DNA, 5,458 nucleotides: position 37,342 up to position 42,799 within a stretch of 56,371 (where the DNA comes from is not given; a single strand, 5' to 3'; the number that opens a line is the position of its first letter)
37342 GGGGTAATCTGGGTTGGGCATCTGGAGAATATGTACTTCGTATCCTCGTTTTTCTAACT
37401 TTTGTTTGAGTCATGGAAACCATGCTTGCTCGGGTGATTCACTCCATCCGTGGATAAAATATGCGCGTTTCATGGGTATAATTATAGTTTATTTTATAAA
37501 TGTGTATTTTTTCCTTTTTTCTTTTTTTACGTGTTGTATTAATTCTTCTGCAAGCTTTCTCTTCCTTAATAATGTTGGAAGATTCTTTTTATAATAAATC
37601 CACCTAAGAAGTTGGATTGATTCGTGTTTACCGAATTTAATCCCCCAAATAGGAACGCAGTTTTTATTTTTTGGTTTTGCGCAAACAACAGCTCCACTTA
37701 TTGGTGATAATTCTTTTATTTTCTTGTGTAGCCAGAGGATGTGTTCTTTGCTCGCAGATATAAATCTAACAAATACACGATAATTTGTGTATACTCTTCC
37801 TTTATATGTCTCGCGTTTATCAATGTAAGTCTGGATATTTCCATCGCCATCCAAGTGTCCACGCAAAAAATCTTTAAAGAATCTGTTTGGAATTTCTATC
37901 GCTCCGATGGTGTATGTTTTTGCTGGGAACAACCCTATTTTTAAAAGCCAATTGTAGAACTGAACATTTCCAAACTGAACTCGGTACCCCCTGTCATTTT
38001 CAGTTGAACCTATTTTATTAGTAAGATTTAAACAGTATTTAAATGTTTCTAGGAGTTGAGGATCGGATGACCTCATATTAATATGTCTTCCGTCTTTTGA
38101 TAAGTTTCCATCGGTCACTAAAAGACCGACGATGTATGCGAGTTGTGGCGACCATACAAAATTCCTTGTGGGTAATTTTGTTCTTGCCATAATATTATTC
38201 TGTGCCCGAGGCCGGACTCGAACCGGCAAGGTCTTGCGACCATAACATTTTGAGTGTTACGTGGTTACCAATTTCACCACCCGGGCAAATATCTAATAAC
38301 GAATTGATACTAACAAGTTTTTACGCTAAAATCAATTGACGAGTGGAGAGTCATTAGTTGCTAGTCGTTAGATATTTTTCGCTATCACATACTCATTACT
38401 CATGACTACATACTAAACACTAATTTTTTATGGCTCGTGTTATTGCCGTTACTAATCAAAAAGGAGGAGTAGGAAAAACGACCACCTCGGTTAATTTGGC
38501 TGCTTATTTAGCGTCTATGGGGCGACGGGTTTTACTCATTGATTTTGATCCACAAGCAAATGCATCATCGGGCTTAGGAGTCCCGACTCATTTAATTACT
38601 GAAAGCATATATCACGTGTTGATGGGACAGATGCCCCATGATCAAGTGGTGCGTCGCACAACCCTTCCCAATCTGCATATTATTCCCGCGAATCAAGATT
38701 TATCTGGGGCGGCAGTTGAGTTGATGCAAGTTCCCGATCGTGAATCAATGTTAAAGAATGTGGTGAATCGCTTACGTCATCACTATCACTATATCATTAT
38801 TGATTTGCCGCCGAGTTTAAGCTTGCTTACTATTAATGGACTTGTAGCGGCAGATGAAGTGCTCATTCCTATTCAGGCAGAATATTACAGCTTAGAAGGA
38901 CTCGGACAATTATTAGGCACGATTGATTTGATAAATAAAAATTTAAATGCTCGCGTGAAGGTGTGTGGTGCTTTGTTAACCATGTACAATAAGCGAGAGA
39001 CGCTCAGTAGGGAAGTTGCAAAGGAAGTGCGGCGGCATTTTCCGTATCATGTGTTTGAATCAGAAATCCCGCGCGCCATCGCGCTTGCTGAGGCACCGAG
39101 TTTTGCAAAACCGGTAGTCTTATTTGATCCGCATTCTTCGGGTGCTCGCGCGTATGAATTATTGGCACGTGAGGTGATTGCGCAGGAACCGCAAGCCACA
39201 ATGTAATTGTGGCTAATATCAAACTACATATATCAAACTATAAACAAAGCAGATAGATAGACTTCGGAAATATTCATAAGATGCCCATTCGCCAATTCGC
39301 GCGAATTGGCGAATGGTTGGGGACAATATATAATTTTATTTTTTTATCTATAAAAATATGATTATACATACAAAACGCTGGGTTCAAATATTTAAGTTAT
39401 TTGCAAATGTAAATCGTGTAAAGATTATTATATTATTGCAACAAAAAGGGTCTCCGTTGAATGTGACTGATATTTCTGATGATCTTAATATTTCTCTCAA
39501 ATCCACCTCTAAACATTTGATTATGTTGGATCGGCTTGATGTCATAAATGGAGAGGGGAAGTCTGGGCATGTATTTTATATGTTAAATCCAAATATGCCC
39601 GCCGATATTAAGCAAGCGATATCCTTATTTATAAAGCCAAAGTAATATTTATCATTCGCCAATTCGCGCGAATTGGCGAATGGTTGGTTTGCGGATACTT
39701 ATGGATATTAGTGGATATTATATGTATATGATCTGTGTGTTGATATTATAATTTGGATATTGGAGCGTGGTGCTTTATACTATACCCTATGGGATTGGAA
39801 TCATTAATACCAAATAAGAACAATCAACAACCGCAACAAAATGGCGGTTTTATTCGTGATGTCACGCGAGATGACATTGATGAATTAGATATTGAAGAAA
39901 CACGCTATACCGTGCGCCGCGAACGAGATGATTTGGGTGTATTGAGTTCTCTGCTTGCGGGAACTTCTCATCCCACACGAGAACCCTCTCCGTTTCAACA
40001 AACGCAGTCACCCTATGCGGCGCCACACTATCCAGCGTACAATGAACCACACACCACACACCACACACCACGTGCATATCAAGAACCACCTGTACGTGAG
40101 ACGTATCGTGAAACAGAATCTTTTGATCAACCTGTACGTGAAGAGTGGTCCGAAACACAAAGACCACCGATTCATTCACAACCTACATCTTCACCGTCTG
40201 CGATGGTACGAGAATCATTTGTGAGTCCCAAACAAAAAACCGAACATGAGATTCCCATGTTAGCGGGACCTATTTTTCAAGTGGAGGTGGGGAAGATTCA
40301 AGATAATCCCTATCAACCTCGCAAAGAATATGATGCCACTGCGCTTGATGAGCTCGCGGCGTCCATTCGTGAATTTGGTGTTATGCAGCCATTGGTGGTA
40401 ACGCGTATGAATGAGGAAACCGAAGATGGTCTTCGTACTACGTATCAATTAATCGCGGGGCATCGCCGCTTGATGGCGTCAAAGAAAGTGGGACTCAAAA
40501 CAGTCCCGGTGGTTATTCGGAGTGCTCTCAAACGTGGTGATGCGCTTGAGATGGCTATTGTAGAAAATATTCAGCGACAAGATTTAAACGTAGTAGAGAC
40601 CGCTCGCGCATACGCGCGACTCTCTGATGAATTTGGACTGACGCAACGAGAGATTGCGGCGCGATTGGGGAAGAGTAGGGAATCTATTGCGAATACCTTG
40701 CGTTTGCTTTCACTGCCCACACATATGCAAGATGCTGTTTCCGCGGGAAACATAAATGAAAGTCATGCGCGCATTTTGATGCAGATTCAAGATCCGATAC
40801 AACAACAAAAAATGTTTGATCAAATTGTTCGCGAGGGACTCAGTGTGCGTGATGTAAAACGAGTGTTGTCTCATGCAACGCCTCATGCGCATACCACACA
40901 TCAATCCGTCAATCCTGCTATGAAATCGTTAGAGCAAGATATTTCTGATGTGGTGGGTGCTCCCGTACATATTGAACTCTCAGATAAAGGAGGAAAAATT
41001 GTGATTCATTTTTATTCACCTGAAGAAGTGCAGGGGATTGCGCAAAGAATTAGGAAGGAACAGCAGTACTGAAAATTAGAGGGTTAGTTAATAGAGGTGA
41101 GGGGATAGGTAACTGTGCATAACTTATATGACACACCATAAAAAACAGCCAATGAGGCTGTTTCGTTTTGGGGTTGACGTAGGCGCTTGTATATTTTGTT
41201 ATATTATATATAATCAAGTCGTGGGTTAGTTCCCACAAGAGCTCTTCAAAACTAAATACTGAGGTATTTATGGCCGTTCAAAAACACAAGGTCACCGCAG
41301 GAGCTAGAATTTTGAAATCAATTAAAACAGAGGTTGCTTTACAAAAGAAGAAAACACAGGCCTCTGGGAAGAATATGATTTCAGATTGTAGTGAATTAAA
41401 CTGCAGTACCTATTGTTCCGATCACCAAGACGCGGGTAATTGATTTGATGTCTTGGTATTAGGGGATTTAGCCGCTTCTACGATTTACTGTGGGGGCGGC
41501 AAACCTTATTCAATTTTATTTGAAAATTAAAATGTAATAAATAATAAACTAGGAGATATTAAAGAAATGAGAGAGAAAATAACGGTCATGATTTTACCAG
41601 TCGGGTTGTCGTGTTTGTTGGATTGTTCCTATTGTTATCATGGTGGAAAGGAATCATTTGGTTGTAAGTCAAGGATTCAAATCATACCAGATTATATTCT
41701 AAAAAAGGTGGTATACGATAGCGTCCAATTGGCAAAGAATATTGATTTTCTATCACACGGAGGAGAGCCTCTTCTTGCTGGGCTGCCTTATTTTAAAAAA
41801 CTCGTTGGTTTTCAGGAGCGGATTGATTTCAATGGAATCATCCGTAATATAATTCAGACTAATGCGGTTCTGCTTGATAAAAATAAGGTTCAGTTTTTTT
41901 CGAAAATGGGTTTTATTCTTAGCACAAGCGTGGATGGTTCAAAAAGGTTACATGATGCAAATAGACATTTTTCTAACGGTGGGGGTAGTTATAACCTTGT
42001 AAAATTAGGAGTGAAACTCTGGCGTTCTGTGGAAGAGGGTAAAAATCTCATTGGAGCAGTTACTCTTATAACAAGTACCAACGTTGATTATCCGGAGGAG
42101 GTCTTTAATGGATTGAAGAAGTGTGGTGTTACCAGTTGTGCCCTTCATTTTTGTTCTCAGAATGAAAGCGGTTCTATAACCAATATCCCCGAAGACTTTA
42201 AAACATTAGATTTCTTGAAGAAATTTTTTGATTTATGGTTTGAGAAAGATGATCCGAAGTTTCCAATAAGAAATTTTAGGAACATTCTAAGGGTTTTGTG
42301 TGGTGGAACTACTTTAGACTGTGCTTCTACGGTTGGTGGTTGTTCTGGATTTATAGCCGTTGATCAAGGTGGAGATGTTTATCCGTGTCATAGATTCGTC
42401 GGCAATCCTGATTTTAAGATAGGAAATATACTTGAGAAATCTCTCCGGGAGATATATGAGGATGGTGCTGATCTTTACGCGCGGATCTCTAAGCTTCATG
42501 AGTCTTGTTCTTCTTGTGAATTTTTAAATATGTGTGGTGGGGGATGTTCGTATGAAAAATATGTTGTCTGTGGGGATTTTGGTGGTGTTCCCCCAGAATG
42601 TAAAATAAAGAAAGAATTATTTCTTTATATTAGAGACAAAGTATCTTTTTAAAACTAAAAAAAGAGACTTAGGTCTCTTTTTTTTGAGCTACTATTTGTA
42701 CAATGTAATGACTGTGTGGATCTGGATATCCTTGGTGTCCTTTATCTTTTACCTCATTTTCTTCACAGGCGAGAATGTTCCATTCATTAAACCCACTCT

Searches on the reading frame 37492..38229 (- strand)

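Call 87: search_protein_families(library=pfam, proteins=[window:37492-38229:-], max_evalue=0.0001)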
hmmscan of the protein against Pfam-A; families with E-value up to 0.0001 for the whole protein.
window:37492-38229:- (246 aa): 1 family
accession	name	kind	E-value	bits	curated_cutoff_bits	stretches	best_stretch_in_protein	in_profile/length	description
PF14528.11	LAGLIDADG_3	-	1.6e-07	31.9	22.5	0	28-80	2-55/82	LAGLIDADG-like domain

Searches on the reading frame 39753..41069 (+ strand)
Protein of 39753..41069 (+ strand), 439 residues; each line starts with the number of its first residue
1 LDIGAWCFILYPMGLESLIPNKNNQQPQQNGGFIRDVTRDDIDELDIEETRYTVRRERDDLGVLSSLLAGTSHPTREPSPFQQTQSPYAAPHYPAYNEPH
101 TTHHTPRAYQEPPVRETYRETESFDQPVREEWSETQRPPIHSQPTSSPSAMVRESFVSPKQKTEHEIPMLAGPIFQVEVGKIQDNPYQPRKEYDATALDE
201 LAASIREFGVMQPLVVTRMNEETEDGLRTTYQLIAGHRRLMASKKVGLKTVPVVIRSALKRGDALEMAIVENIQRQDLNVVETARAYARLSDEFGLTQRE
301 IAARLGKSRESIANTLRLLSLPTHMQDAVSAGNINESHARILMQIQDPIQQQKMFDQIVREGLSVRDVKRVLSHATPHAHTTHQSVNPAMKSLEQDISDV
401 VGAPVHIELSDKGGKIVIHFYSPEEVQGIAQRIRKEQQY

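Call 87: search_protein_families(library=pfam, proteins=[window:39753-41069:+], max_evalue=0.0001)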
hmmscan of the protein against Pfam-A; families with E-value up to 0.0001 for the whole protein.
window:39753-41069:+ (439 aa): 3 families
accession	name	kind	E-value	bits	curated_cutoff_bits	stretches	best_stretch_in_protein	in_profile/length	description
PF17762.8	HTH_ParB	-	7.1e-34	116.5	22.6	1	276-373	1-98/102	ParB HTH domain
PF02195.25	ParB_N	-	5e-26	91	26.3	1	176-274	5-95/95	ParB N-terminal domain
PF23552.2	ParB_C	-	3.5e-11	42.8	23.8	1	387-434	2-50/50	ParB dimerisation domain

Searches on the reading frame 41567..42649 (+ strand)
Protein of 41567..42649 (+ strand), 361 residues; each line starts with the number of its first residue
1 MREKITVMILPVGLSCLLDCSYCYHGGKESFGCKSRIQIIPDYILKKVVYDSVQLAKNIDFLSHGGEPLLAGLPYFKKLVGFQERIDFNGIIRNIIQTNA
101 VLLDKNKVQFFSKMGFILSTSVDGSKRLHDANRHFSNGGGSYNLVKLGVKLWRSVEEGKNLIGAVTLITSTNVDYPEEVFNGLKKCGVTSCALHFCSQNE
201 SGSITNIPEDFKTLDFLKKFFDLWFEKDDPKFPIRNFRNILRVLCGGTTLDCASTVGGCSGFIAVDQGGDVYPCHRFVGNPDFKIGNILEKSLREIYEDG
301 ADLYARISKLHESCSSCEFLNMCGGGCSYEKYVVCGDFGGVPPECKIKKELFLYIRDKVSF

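Call 87: search_protein_families(library=pfam, proteins=[window:41567-42649:+], max_evalue=0.0001)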
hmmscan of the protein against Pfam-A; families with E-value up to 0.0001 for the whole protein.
window:41567-42649:+ (361 aa): 2 families
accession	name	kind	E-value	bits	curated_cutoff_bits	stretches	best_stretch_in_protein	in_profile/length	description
PF04055.27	Radical_SAM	-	3.8e-08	34.1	29.5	1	13-154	4-138/166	Radical SAM superfamily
PF13186.11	SPASM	-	1.3e-07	32.2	21.5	1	262-318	7-67/67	Iron-sulfur cluster-binding domain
